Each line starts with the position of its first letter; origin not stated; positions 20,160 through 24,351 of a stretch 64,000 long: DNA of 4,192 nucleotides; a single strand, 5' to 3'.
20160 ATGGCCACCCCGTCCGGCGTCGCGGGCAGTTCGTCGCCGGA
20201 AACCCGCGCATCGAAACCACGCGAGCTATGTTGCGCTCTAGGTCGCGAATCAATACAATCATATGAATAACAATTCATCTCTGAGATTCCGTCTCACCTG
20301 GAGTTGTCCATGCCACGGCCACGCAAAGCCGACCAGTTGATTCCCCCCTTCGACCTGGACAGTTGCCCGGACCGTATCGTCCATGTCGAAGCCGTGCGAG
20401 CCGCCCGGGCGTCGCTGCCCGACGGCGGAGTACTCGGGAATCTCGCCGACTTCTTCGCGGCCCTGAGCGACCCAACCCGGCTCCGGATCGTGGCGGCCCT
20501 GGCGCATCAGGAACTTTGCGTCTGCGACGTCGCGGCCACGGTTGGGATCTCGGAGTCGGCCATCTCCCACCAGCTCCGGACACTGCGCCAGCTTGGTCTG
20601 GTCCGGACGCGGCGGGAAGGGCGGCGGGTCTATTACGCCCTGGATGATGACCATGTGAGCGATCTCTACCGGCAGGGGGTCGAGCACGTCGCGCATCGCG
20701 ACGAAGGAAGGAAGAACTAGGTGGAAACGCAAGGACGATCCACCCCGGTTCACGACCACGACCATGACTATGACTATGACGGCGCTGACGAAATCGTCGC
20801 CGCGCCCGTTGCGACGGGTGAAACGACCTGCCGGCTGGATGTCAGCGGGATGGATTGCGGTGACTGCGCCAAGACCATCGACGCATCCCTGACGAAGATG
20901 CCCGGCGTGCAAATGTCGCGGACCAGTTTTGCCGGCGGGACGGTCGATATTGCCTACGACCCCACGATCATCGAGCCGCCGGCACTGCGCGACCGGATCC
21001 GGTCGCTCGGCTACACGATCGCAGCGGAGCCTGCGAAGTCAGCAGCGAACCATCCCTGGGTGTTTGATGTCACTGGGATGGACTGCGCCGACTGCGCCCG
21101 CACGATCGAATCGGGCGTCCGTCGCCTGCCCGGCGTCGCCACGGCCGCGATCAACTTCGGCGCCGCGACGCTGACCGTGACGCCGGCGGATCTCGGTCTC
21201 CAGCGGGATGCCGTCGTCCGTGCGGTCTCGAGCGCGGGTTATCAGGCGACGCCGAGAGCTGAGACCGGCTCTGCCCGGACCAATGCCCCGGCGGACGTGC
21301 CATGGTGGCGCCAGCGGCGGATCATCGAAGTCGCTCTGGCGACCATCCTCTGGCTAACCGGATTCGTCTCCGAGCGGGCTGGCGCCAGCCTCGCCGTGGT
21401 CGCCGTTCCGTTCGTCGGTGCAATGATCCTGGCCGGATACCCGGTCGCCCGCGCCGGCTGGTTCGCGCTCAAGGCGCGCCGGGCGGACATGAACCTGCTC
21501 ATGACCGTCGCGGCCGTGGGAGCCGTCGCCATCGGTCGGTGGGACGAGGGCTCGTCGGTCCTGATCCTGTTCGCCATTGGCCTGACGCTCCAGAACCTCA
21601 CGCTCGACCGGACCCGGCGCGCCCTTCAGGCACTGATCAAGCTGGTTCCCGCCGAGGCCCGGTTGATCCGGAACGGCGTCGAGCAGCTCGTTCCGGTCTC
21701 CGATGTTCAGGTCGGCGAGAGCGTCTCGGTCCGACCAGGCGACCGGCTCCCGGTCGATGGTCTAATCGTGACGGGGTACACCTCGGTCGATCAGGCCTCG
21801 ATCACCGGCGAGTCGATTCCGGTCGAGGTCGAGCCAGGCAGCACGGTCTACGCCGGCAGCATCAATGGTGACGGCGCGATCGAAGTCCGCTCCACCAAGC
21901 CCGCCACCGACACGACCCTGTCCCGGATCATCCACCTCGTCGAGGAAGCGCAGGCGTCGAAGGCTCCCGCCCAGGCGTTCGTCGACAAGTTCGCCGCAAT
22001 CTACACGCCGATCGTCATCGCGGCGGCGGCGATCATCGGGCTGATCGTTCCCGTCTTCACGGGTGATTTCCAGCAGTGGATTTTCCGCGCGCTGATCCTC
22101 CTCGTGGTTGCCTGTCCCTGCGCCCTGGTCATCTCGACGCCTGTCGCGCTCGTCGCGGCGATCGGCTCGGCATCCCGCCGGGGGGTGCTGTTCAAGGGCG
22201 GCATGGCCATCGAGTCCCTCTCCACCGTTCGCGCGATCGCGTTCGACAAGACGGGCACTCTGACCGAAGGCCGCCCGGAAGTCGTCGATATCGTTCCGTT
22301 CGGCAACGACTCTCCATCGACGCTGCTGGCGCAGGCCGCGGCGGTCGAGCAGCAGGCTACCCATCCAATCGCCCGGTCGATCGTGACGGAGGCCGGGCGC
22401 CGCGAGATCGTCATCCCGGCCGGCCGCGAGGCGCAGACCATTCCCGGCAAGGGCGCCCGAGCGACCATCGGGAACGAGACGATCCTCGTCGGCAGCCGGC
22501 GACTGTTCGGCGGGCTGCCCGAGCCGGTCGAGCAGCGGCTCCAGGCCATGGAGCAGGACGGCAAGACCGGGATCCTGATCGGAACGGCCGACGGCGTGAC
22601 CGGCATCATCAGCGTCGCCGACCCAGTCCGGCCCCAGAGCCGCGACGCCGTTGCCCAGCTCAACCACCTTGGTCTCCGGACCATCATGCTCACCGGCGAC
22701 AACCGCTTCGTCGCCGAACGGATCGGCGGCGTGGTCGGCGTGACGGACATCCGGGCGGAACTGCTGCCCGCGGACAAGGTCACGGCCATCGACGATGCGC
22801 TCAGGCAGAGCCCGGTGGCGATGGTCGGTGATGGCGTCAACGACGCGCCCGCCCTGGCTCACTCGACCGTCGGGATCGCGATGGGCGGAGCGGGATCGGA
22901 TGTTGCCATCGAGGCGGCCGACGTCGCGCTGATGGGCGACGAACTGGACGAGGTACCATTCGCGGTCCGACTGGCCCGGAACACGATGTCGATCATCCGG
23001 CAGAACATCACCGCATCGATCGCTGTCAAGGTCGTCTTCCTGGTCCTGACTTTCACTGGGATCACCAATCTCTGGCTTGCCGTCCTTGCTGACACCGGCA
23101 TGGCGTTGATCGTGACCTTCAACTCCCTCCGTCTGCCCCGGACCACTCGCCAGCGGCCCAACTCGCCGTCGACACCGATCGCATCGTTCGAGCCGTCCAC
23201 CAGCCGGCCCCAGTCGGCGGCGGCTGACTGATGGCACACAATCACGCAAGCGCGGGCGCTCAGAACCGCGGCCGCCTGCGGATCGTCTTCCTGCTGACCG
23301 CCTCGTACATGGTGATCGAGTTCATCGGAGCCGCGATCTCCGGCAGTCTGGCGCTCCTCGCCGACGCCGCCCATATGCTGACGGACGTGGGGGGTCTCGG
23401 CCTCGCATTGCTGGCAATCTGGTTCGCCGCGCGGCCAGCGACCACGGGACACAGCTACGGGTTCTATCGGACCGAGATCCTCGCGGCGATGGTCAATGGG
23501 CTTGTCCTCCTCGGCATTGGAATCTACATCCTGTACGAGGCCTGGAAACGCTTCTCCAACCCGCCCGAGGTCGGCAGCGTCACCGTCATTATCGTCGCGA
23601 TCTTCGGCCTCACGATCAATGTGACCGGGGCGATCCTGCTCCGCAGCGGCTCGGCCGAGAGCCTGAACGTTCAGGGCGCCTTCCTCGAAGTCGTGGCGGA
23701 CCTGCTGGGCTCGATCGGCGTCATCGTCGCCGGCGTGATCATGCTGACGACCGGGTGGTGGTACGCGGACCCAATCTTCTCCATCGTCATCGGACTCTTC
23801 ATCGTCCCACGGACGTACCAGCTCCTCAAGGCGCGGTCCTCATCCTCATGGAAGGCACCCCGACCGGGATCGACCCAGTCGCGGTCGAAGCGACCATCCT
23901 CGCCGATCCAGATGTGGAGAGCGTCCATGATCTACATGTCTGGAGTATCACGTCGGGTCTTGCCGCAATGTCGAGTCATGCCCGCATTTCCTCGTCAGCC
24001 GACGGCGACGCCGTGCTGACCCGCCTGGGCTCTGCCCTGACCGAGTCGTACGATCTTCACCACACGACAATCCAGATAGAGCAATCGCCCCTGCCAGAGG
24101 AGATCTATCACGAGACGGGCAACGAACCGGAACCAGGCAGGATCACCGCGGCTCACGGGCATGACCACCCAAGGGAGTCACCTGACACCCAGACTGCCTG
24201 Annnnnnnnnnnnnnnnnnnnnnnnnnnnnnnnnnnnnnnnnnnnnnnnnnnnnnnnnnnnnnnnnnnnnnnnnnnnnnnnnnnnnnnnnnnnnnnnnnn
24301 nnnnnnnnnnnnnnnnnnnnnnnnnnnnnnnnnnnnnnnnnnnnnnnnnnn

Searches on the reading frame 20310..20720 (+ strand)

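Call 52: search_protein_families(library=pfam, proteins=[window:20310-20720:+], max_evalue=0.001)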
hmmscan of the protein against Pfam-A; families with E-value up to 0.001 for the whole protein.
window:20310-20720:+ (136 aa): 8 families
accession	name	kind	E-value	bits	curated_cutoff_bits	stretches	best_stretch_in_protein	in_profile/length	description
PF01022.26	HTH_5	-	5.9e-18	64.9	22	1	54-99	1-46/47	Bacterial regulatory protein, arsR family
PF12840.13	HTH_20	-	1.2e-09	38.5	27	1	52-101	1-51/51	Helix-turn-helix domain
PF01978.25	TrmB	-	4.1e-05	23.8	25.6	1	64-112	18-66/68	Sugar-specific transcriptional regulator TrmB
PF25212.1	HVO_A0114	-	0.00027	21.1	27.6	1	45-108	13-78/84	HVO_A0114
PF12802.13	MarR_2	-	0.00028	21.4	27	1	55-103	5-55/61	MarR family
PF07848.18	PaaX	-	0.00053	20.6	24.8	0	75-113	30-68/70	PaaX-like protein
PF13384.12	HTH_23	-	0.00053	20.2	24.6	1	55-97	5-46/50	Homeodomain-like domain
PF09339.16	HTH_IclR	-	0.00061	19.9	22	1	58-101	6-51/52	IclR helix-turn-helix domain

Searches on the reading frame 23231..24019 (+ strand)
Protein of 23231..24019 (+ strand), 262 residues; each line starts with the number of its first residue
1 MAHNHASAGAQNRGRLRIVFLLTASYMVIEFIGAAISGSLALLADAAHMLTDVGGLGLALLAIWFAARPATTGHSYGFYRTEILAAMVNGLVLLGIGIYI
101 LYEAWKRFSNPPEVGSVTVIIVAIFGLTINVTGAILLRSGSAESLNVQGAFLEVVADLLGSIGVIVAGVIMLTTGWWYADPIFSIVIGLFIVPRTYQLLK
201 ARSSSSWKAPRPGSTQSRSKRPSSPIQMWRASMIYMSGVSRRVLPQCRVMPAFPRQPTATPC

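Call 52: search_protein_families(library=pfam, proteins=[window:23231-24019:+], max_evalue=0.001)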
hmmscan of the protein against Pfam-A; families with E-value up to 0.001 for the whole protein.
window:23231-24019:+ (262 aa): 1 family
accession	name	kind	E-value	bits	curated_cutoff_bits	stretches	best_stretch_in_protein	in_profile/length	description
PF01545.26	Cation_efflux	-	3.9e-43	148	26.6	1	17-201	2-192/198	Cation efflux family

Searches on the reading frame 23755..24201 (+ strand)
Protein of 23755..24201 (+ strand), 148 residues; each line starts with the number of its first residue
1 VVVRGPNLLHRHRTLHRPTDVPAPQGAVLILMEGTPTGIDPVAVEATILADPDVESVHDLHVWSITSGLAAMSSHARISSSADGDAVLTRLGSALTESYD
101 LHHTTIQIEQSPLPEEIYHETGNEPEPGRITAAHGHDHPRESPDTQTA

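Call 52: search_protein_families(library=pfam, proteins=[window:23755-24201:+], max_evalue=0.001)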
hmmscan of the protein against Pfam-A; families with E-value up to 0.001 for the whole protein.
window:23755-24201:+ (148 aa): 1 family
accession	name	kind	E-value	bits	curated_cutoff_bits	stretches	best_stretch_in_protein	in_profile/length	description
PF16916.11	ZT_dimer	-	4.2e-11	43.1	26.7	1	42-110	7-77/78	Dimerisation domain of Zinc Transporter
